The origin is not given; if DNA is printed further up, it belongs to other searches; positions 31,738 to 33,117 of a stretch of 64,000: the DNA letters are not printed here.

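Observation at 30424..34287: Transmembrane fusion of a degenerate CinA with an intact class B sortase and Ig-like domains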

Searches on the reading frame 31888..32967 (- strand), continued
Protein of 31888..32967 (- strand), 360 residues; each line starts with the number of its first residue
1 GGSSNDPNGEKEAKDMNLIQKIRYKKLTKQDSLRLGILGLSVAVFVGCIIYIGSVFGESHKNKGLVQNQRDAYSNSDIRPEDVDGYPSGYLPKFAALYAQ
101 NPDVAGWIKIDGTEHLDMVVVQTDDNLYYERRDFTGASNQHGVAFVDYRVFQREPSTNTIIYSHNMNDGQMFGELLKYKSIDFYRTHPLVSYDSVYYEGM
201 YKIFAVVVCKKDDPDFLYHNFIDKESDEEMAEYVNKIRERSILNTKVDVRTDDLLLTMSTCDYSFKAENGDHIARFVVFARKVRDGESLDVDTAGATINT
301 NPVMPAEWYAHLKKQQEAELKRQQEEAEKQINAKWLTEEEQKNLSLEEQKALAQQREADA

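Call 69: fold_search(model_id=the predicted structure, library=pdb)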
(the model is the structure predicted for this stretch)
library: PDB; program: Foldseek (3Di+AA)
matches with E <= 10: 386; with E <= 0.001: 116
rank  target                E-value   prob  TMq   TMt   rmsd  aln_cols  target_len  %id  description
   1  2oqw                  7.3e-21  1.00  0.54  0.92   2.6       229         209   30  The crystal structure of sortase B from B.anthracis in complex with AAEK1 (released 2007-06-19)
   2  2oqz                  1.2e-20  1.00  0.54  0.89   3.2       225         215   30  The crystal structure of sortase B from B.anthracis in complex with AAEK2 (released 2007-06-19)
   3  1rz2                  1.5e-20  1.00  0.54  0.89   3.1       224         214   30  1.6A crystal structure of the protein BA4783/Q81L49 (similar to sortase B) from Bacillus anthracis. (released 2004-07-06)
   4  4lfd_A                4.5e-20  1.00  0.53  0.88   4.2       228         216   24  Staphylococcus aureus sortase B-substrate complex (released 2014-02-12)
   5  1ng5_A                1.3e-19  1.00  0.49  0.83   2.9       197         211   28  2.0 A crystal structure of Staphylococcus aureus Sortase B (released 2003-09-23)
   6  1qwz                  1.4e-19  1.00  0.53  0.80   3.7       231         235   26  Crystal structure of Sortase B from S. aureus complexed with MTSET (released 2004-04-06)
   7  1qx6                  4.8e-19  1.00  0.53  0.88   4.2       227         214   24  Crystal structure of Sortase B complexed with E-64 (released 2004-04-06)
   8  5yfk                  1.4e-18  1.00  0.50  0.84   4.6       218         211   24  X-ray structure of a mutant form C232S of Clostridium perfringens sortase B (released 2017-10-18)
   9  1ng5_B                2.2e-18  1.00  0.51  0.86   3.4       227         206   26  2.0 A crystal structure of Staphylococcus aureus Sortase B (released 2003-09-23)
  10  5b23_A                3.7e-18  1.00  0.47  0.91   1.8       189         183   27  X-ray Structure of Clostridium Perfringens Sortase B (released 2016-12-28)
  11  5jcv                  3.7e-18  1.00  0.45  0.90   1.9       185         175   32  Sortase B from Listeria monocytogenes. (released 2016-04-27)
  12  4ux7_A                5.1e-17  1.00  0.45  0.78   2.4       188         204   27  Structure of a Clostridium difficile sortase (released 2015-04-01)
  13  3psq_A                2.5e-15  1.00  0.44  0.82   3.4       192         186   25  Crystal structure of Spy0129, a Streptococcus pyogenes class B sortase involved in pilus biogenesis (released 2011-01-19)
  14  6kyc                  4.2e-15  1.00  0.42  0.82   2.1       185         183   26  Structure of the S207A mutant of Clostridium difficile sortase B (released 2020-02-19)
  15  6kyd                  1.5e-14  1.00  0.42  0.81   2.0       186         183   26  Structure of the R217A mutant of Clostridium difficile sortase B (released 2020-02-19)
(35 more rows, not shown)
